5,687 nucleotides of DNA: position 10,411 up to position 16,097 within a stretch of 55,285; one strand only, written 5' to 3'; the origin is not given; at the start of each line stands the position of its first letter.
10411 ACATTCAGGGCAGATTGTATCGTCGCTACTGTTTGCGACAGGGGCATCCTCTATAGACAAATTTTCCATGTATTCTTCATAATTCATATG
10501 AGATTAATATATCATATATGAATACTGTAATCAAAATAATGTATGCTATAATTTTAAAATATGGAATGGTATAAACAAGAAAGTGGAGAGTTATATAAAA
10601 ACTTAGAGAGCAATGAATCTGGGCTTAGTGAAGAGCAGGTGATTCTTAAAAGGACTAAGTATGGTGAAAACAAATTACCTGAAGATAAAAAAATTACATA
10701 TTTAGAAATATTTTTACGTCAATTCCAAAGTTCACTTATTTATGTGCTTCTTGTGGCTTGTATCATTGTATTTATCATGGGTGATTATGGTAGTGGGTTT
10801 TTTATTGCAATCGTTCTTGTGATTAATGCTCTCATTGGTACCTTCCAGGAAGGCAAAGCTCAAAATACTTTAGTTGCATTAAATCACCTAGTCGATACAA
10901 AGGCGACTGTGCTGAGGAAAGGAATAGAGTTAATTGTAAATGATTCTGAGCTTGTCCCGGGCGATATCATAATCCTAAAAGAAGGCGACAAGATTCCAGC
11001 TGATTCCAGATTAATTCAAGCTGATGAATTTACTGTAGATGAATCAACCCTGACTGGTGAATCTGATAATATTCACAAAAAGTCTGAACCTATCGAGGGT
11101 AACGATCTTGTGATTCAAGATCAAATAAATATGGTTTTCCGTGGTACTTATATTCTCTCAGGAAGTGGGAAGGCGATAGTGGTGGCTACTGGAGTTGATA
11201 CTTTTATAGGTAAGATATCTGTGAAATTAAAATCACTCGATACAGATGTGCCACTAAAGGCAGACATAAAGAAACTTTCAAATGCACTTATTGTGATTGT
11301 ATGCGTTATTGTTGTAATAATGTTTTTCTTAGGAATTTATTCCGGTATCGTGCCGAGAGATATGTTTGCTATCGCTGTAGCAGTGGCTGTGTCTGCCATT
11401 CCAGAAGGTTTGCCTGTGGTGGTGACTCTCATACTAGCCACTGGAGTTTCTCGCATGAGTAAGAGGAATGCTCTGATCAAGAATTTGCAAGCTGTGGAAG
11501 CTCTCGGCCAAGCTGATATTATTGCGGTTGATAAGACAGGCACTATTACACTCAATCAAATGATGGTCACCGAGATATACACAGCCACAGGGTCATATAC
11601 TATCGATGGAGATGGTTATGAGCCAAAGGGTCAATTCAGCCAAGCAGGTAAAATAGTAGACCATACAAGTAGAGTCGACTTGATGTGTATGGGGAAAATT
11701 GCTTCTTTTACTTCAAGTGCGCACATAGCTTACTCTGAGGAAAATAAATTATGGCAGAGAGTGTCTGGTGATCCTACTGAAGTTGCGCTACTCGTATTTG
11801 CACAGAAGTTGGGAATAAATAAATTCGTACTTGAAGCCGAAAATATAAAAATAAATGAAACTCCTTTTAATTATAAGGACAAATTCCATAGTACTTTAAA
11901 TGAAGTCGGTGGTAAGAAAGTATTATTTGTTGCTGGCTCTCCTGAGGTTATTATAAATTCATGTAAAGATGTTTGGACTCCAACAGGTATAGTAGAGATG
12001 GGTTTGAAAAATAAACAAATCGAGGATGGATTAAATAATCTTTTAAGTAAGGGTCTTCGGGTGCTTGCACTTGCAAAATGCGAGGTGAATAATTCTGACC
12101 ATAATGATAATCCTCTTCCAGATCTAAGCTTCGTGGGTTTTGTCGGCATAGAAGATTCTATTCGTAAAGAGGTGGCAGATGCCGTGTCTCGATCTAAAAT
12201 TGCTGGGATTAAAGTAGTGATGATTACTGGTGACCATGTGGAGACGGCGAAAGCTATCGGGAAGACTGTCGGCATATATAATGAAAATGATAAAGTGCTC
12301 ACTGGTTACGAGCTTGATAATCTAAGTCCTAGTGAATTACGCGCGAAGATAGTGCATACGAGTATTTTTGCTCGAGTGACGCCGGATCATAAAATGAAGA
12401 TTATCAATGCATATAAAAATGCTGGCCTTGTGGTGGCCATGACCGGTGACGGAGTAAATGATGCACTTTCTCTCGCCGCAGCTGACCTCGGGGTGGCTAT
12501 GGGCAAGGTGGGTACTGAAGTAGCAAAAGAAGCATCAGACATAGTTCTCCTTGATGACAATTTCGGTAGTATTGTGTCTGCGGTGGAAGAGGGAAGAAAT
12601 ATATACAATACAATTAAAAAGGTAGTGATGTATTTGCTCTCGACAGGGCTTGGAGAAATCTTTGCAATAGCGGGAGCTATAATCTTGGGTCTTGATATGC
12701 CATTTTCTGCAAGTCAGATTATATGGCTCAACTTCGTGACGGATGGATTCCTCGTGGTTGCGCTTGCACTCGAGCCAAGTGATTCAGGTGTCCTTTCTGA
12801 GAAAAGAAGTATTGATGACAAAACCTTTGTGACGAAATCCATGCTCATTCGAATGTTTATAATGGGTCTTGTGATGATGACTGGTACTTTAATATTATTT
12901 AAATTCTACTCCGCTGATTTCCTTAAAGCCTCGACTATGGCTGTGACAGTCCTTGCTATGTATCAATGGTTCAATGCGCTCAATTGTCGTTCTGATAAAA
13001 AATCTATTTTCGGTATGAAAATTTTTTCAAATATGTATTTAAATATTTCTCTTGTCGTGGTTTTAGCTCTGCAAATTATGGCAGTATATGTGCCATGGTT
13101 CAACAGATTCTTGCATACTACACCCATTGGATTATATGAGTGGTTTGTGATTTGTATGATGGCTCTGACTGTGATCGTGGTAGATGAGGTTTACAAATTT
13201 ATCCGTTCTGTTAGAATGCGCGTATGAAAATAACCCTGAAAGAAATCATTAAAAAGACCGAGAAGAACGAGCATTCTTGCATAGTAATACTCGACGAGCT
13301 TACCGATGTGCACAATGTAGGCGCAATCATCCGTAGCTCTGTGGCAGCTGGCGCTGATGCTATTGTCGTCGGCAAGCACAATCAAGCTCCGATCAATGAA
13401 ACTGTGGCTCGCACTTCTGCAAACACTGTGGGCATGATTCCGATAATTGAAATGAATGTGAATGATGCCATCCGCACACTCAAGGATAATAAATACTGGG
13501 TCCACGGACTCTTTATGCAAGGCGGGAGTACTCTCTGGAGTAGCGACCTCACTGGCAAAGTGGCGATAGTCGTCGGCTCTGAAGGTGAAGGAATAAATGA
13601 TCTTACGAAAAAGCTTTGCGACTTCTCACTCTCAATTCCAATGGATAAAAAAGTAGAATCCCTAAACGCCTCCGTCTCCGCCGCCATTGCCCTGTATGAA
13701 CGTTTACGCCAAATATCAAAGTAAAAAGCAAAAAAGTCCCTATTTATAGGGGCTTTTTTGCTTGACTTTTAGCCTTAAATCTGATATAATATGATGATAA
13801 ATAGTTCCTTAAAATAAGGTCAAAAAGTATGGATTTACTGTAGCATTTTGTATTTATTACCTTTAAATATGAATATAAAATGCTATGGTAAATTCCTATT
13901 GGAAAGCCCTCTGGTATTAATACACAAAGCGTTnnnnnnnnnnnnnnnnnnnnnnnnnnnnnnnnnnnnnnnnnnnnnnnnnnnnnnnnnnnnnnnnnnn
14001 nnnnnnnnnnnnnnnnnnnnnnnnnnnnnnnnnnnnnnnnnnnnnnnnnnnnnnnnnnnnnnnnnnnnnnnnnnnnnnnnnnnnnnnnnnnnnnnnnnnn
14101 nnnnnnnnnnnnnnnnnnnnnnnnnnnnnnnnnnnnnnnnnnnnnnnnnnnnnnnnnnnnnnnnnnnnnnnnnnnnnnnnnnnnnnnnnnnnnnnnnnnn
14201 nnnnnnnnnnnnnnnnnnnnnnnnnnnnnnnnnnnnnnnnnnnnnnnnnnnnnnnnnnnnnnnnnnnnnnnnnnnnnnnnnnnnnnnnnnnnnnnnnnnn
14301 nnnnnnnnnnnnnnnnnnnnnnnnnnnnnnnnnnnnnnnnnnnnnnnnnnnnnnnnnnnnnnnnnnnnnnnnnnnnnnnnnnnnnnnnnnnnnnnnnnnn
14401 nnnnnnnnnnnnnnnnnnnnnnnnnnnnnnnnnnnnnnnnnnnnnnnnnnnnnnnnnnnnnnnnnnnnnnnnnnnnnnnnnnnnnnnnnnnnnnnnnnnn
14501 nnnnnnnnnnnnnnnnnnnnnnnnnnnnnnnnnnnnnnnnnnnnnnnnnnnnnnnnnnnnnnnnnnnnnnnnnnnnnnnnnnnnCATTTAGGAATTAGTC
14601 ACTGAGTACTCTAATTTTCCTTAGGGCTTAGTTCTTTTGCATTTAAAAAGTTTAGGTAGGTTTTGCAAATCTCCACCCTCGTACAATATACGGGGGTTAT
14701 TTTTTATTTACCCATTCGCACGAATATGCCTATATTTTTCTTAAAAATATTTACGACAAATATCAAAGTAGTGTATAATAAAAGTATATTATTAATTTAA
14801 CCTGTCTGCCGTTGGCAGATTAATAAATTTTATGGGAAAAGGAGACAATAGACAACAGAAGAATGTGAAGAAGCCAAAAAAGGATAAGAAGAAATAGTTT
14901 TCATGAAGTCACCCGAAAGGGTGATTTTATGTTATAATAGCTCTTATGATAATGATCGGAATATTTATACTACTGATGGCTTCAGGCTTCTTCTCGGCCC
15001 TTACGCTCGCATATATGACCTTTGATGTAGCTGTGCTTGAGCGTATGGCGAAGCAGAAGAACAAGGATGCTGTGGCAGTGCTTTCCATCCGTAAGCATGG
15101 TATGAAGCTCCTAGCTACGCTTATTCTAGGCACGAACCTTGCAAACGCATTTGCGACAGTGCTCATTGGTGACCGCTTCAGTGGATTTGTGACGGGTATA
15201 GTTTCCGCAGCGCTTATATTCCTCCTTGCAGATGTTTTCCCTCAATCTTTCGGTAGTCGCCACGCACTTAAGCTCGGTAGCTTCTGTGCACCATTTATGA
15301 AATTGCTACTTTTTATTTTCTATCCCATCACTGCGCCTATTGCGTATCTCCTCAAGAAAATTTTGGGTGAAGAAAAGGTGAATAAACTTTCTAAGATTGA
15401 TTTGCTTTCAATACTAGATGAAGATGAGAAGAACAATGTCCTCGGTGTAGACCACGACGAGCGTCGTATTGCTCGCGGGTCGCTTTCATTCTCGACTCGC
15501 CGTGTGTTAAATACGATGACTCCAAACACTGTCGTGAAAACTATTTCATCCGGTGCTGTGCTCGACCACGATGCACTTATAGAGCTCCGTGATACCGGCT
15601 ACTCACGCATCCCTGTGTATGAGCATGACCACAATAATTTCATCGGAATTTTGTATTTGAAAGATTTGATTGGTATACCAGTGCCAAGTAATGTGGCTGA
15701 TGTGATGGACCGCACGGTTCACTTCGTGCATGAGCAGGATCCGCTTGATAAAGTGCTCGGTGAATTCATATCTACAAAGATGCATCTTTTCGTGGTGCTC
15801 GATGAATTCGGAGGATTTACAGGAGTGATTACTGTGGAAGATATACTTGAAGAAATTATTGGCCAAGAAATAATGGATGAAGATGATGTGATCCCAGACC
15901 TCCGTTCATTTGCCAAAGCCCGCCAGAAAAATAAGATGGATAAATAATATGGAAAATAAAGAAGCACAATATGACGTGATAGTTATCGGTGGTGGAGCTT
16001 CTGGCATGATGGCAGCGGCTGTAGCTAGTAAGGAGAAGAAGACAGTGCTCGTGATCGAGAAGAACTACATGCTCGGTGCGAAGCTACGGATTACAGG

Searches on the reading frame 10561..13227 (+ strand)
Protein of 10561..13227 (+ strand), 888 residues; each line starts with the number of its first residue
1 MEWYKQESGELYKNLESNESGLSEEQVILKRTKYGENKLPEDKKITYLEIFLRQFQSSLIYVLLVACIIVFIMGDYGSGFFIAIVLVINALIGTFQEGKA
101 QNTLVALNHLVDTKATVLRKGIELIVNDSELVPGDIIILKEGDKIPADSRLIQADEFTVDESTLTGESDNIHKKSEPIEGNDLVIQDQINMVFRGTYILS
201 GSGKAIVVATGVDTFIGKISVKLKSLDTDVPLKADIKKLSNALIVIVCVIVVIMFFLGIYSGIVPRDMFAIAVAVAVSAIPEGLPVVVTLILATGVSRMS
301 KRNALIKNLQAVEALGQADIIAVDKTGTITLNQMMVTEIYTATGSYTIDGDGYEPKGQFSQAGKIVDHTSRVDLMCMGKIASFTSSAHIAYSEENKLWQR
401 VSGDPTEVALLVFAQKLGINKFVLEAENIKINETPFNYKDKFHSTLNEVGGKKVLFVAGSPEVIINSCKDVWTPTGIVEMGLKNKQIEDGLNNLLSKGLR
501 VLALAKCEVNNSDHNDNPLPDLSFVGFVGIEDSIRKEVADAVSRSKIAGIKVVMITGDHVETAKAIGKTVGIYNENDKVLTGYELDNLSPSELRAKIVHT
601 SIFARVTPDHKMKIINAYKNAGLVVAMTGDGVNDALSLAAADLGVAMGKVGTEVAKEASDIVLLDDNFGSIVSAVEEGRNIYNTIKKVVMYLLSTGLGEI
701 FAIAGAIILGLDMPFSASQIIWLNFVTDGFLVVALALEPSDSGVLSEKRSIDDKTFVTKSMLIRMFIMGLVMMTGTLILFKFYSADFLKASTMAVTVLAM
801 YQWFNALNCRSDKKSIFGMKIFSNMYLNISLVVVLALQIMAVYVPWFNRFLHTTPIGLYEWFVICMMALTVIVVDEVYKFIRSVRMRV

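Call 53: search_protein_families(library=pfam, proteins=[window:10561-13227:+], max_evalue=0.001)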
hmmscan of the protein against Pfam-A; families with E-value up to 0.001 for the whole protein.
window:10561-13227:+ (888 aa): 5 families
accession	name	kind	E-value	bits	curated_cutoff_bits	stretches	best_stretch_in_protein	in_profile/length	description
PF00122.25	E1-E2_ATPase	-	5.5e-46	156.8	28.1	1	110-302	2-181/181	E1-E2 ATPase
PF00689.26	Cation_ATPase_C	-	9.6e-45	152.9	27.3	1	713-881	2-175/175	Cation transporting ATPase, C-terminus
PF13246.12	Cation_ATPase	-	1e-17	64.3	21.7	1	385-470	4-90/91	Cation transport ATPase (P-type)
PF00690.31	Cation_ATPase_N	-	2.7e-17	62.6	20.4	1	3-69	1-68/69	Cation transporter/ATPase, N-terminus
PF00702.32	Hydrolase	-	4.5e-15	57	26.4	1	525-642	88-191/191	haloacid dehalogenase-like hydrolase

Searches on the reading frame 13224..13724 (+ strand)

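Call 53: search_protein_families(library=pfam, proteins=[window:13224-13724:+], max_evalue=0.001)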
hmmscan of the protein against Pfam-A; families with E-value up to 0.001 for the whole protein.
window:13224-13724:+ (166 aa): 1 family
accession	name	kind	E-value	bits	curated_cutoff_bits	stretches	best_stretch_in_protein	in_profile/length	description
PF00588.24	SpoU_methylase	-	5.4e-36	124.3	29.7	1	19-158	2-142/142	SpoU rRNA Methylase family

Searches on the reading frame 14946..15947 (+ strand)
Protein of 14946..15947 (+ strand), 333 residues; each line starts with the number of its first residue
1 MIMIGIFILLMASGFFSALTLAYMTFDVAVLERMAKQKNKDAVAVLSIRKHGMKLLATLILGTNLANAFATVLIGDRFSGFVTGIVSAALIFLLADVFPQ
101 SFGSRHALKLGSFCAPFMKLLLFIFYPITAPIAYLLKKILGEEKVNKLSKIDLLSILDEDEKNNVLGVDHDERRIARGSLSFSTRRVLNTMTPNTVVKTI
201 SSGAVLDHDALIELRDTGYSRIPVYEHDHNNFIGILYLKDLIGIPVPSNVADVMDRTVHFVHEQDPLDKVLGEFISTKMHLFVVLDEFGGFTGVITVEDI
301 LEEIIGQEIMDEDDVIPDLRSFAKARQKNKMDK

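Call 53: search_protein_families(library=pfam, proteins=[window:14946-15947:+], max_evalue=0.001)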
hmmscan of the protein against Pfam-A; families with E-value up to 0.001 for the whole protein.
window:14946-15947:+ (333 aa): 2 families
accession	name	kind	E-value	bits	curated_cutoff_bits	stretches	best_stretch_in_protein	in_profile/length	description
PF01595.25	CNNM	-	5.4e-34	117.9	28.4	1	5-167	2-178/181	Cyclin M transmembrane N-terminal domain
PF00571.33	CBS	-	4.4e-16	59.4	24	2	250-305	1-56/57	CBS domain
